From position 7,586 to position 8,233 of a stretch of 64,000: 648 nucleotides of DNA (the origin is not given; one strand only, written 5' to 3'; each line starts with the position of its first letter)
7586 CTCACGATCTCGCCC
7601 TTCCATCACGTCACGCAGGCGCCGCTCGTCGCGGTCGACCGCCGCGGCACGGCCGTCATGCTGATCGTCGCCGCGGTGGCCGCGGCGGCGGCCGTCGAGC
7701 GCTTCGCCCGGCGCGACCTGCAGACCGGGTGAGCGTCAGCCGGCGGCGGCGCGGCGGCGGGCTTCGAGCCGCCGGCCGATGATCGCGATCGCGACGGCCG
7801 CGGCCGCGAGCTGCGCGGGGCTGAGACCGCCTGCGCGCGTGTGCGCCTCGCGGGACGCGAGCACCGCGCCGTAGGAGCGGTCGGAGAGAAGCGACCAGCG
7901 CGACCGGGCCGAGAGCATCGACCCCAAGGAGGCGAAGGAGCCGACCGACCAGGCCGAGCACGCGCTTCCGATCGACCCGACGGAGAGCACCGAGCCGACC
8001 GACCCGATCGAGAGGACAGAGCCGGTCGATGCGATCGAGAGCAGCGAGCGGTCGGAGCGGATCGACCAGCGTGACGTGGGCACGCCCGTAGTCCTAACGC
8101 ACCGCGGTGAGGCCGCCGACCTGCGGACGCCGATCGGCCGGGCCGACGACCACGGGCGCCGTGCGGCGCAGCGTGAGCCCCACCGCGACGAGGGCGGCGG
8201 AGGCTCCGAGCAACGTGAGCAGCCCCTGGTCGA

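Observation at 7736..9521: CPBP intramembrane protease co-transcribed with a tail-anchored protein built of 23 uninterrupted Ser-x-x triplets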

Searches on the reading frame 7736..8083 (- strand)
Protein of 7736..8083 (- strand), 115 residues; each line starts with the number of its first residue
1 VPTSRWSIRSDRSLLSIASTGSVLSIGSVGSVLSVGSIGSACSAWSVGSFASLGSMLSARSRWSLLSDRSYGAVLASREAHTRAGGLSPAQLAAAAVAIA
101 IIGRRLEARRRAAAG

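Call 3: search_protein_families(library=pfam, proteins=[window:7736-8083:-], max_evalue=1)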
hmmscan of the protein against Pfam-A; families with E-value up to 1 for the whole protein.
window:7736-8083:- (115 aa): 0 families

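Call 4: search_protein_families(library=ncbifam, proteins=[window:7736-8083:-], max_evalue=1)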
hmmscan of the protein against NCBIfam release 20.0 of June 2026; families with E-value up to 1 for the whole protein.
window:7736-8083:- (115 aa): 1 family
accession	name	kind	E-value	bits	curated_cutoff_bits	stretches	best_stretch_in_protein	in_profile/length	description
NF038313.3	HisXaaSer_A4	exception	0.0088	16.9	55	1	16-55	50-89/93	His-Xaa-Ser repeat protein HxsA4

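Call 5: find_homologous_proteins(query=window:7736-8083:-, max_evalue=0.01)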
Query window:7736-8083:- (115 aa): 403 proteins with E <= 0.01 among 1139 candidates; the best 120 are listed.
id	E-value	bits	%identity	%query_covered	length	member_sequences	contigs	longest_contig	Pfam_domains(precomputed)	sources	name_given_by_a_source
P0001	3.0e-45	170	82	88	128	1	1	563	-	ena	-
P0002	4.2e-40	154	76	98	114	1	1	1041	-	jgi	jgi:hypothetical protein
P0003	6.2e-40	153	79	95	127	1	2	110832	-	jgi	jgi:hypothetical protein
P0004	7.5e-39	150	80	80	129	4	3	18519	-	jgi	jgi:hypothetical protein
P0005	8.7e-39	149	79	95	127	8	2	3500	-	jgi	jgi:hypothetical protein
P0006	1.2e-37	146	89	77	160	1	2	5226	-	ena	-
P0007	2.9e-36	141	77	95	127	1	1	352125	-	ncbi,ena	-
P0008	2.9e-25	106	81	63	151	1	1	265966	-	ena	-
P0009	1.9e-22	97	59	97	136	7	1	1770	-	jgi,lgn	jgi:hypothetical protein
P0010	4.1e-22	96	58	97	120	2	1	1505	-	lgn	-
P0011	5.0e-22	96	58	91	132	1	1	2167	-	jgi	jgi:hypothetical protein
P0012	3.9e-21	93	55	91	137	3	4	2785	-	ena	-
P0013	5.1e-21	92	56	91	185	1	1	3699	-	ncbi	-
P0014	1.1e-20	91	75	50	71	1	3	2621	-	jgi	jgi:hypothetical protein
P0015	1.8e-19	87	56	85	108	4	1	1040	-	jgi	jgi:hypothetical protein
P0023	7.7e-18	82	56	98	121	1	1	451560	-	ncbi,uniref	ncbi:hypothetical protein ACTMTJ_14135 [Phytohabitans sp. LJ34]|uniref:hypothetical protein n=1 Tax=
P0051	1.4e-15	75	65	63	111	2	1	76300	-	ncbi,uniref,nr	ncbi:hypothetical protein Vau01_113160 [Virgisporangium aurantiacum]|uniref:Uncharacterized protein 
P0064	2.3e-14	71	67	56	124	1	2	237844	-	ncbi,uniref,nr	ncbi:hypothetical protein [Streptomyces griseus]|uniref:hypothetical protein n=1 Tax=Streptomyces gr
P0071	1.4e-13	69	66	61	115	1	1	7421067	-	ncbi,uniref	ncbi:hypothetical protein ACQP1S_06220 [Micromonospora matsumotoense]|uniref:hypothetical protein n=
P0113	7.0e-12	63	61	70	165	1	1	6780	-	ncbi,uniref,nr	ncbi:hypothetical protein [Kribbella pittospori]|uniref:hypothetical protein n=1 Tax=Kribbella pitto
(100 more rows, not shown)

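Call 23: predict_structure(alignment_id=A3)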
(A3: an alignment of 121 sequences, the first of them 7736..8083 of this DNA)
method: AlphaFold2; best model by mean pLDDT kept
length: 115 residues; sequences in the alignment: 121
mean_pLDDT: 57.2   pTM: 0.30
mean pLDDT of the five models: 57.2, 55.6, 54.6, 53.3, 52.8
residues with pLDDT >= 90: 5; 70-90: 22; 50-70: 46; < 50: 42
segments of 3 or more residues with pLDDT < 50: 1-4, 6-28, 30-34
pLDDT, mean of each block of 10 residues (from residue 1): 44 38 42 47 51 55 52 53 60 85 90 85
secondary structure, 60 per line:
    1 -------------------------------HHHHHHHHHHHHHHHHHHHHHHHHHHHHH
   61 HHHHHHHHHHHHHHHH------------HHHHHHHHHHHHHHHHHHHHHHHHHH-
elements in order: H32-76 H89-114

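Call 29: search_dna_similar(query=window:7736-8083:-, collection=plasmids, mode=protein, max_evalue=0.001, max_rows=25)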
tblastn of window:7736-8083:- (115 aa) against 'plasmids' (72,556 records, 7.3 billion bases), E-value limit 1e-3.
No match.

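Call 30: search_dna_similar(query=window:7736-8083:-, collection=phages, mode=protein, max_evalue=0.001, max_rows=25)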
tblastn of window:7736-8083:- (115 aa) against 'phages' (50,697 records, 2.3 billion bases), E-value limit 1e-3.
No match.

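Call 33: search_protein_representatives(alignment_id=A3)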
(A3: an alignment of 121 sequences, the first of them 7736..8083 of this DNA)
Query: 121 sequences, 168 profile positions. Proteins with E-value up to 0.001 (for the whole library): 1267; up to 1e-10: 638; up to 1e-30: 96. The best 150 are listed.
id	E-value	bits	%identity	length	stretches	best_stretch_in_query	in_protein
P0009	3.3e-44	167.1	-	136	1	21-136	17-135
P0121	4.3e-44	166.7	-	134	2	40-123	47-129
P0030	7.2e-44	165.9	-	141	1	25-139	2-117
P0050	1.4e-43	165.0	-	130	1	27-143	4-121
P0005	5.1e-42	159.9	-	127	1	21-134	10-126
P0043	3.4e-41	157.2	-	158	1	25-165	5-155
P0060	1.6e-40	155.0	-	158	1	4-132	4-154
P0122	1.3e-39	152.1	-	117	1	27-135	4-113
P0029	1.5e-39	151.8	-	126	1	16-134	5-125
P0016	7.9e-39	149.5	-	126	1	23-135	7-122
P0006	8.0e-39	149.5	-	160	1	28-120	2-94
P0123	9.3e-39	149.3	-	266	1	17-134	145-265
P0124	2.1e-38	148.2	-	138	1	21-135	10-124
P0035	2.3e-38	148.0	-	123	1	19-123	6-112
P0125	1.9e-37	145.1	-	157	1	23-139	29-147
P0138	6.4e-34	133.6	-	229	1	17-109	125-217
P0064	1.4e-33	132.5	-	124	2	47-105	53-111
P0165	4.3e-31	124.4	-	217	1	23-109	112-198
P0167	5.4e-31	124.0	-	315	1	21-145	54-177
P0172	1.7e-30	122.4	-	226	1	19-104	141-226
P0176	2.8e-30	121.7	-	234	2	10-90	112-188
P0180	7.6e-30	120.3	-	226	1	24-109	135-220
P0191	3.5e-29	118.1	-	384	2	17-82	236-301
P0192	3.9e-29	118.0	-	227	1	23-109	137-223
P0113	4.1e-29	117.9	-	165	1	23-131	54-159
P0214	8.1e-28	113.7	-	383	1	20-127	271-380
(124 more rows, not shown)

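Call 34: search_protein_families(library=pfam, proteins=[P0123, P0167, P0191, P0214, P0138, P0176, P0172, P0180, P0192, P0165], max_evalue=0.01)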
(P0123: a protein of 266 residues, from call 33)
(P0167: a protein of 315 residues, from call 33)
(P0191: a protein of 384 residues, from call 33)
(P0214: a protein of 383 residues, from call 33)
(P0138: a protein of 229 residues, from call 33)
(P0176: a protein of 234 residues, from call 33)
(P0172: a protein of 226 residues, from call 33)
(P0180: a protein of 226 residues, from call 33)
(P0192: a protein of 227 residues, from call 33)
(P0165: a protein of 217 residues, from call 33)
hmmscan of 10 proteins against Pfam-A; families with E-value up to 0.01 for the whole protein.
P0123 (266 aa): 0 families

P0167 (315 aa): 0 families

P0191 (384 aa): 0 families

P0214 (383 aa): 1 family
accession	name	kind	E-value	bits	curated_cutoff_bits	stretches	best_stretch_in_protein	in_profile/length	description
PF12229.13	PG_binding_4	-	2.8e-06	27.9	22.1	1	31-126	2-112/117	Putative peptidoglycan binding domain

P0138 (229 aa): 0 families

P0176 (234 aa): 0 families

P0172 (226 aa): 0 families

P0180 (226 aa): 1 family
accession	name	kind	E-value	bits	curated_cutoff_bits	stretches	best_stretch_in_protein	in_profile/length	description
PF13649.12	Methyltransf_25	-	0.00032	21.8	27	1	32-97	8-74/97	Methyltransferase domain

P0192 (227 aa): 0 families

P0165 (217 aa): 0 families

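Call 36: find_encoding_contigs(protein=P0007, flank=6000, max_places=3)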
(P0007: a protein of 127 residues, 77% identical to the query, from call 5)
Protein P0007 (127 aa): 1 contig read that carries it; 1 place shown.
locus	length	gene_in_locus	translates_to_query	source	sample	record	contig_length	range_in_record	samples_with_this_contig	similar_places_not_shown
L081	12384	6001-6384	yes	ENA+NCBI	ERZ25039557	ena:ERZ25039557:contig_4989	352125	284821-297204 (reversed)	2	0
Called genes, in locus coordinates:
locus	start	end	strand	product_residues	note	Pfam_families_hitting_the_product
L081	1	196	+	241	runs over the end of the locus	PF00440:TetR_N, PF02909:TetR_C_1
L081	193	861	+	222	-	PF00547:Urease_gamma, PF00699:Urease_beta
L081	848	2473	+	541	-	PF00449:Urease_alpha, PF01979:Amidohydro_1, PF07969:Amidohydro_3 (weak)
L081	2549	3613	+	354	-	PF13229:Beta_helix, PF05048:NosD, PF13229:Beta_helix (weak)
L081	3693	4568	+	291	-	PF00561:Abhydrolase_1, PF12146:Hydrolase_4, PF12697:Abhydrolase_6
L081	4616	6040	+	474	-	PF02517:Rce1-like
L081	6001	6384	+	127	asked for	-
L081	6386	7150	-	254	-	PF12730:ABC2_membrane_4 (weak)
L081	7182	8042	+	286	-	-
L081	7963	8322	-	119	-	-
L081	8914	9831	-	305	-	PF04542:Sigma70_r2, PF08281:Sigma70_r4_2, PF12680:SnoaL_2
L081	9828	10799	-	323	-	PF01370:Epimerase, PF04321:RmlD_sub_bind (weak), PF13460:NAD_binding_10, PF16363:GDP_Man_Dehyd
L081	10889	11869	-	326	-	PF13469:Sulfotransfer_3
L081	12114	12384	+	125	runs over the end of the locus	-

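Call 37: find_encoding_contigs(protein=P0003, flank=6000, max_places=3)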
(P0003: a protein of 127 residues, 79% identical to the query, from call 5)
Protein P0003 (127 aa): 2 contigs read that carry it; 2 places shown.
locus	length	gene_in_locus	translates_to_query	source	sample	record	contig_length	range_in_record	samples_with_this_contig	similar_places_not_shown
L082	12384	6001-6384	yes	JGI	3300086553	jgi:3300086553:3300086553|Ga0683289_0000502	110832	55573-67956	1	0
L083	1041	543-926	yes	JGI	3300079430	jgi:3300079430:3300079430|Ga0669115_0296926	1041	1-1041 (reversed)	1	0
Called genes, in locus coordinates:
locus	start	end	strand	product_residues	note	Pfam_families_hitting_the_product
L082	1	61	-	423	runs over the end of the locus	-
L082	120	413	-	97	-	PF03083:MtN3_slv (weak)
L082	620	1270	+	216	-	PF11139:SfLAP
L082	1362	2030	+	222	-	PF00547:Urease_gamma, PF00699:Urease_beta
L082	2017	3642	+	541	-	PF00449:Urease_alpha, PF01979:Amidohydro_1, PF07969:Amidohydro_3 (weak)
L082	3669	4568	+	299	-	PF00561:Abhydrolase_1, PF12146:Hydrolase_4, PF12697:Abhydrolase_6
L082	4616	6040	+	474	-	PF02517:Rce1-like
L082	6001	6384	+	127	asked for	-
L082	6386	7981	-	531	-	PF12679:ABC2_membrane_2 (weak)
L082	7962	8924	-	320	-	PF00005:ABC_tran, PF13304:AAA_21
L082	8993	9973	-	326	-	PF13469:Sulfotransfer_3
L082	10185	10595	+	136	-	-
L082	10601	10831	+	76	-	-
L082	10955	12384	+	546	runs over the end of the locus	PF07969:Amidohydro_3 (weak), PF01979:Amidohydro_1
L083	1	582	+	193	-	?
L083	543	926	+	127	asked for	-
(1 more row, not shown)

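Call 39: search_protein_families(library=padloc, proteins=[window:7736-8083:-, P0009, P0064], max_evalue=1)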
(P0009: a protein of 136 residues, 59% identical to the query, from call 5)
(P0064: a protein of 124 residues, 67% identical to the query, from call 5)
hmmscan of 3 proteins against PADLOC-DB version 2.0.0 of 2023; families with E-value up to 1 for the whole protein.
window:7736-8083:- (115 aa): 0 families

P0009 (136 aa): 0 families

P0064 (124 aa): 0 families

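Call 40: search_protein_families(library=phrogs, proteins=[window:7736-8083:-, P0009, P0064], max_evalue=1)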
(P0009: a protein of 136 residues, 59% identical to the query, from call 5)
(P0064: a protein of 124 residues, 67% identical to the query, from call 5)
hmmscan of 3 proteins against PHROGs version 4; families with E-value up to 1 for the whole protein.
window:7736-8083:- (115 aa): 1 family
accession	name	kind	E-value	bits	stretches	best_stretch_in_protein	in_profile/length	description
phrog_36281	-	unknown function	0.034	14.6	1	20-78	103-163/290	-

P0009 (136 aa): 0 families

P0064 (124 aa): 1 family
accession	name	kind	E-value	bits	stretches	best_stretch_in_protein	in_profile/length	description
phrog_36982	-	unknown function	0.027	13.3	1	28-86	384-442/944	-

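Call 41: search_solved_structures(query=A3, max_evalue=10, show_alignments=2)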
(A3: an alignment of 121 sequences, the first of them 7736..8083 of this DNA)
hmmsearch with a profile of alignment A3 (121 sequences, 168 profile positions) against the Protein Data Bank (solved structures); distinct sequences matched with E-value up to 10: 8.
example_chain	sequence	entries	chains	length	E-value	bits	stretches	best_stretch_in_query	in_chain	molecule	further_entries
6fuz_A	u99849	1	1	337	0.0046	20.1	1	53-81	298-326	Kinesin light chain 1,Kinesin light chain 1,C-Jun-amino-terminal kinase-interacting protei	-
6fv0_A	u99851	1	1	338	0.023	17.8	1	53-82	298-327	Kinesin light chain 1,Torsin-1A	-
9hcj_H0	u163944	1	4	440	0.033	17.3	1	14-68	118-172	Nuclear pore complex protein nup54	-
6swu_A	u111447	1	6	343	0.083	16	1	53-81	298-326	Kinesin light chain 1,Kinesin light chain 1,TPR domain of kinesin light chain 1 in complex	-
7mez_B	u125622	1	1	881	0.15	15.1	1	57-96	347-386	Phosphoinositide 3-kinase regulatory subunit 5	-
8so9_B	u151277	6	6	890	0.16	15.1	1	57-96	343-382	Phosphoinositide 3-kinase regulatory subunit 5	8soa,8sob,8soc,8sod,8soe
9gnq_K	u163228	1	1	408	3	11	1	56-82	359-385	Kinesin-1 heavy chain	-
4bpx_B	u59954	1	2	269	3.7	10.6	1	59-78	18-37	DNA POLYMERASE ALPHA CATALYTIC SUBUNIT, DNA PRIMASE LARGE SUBUNIT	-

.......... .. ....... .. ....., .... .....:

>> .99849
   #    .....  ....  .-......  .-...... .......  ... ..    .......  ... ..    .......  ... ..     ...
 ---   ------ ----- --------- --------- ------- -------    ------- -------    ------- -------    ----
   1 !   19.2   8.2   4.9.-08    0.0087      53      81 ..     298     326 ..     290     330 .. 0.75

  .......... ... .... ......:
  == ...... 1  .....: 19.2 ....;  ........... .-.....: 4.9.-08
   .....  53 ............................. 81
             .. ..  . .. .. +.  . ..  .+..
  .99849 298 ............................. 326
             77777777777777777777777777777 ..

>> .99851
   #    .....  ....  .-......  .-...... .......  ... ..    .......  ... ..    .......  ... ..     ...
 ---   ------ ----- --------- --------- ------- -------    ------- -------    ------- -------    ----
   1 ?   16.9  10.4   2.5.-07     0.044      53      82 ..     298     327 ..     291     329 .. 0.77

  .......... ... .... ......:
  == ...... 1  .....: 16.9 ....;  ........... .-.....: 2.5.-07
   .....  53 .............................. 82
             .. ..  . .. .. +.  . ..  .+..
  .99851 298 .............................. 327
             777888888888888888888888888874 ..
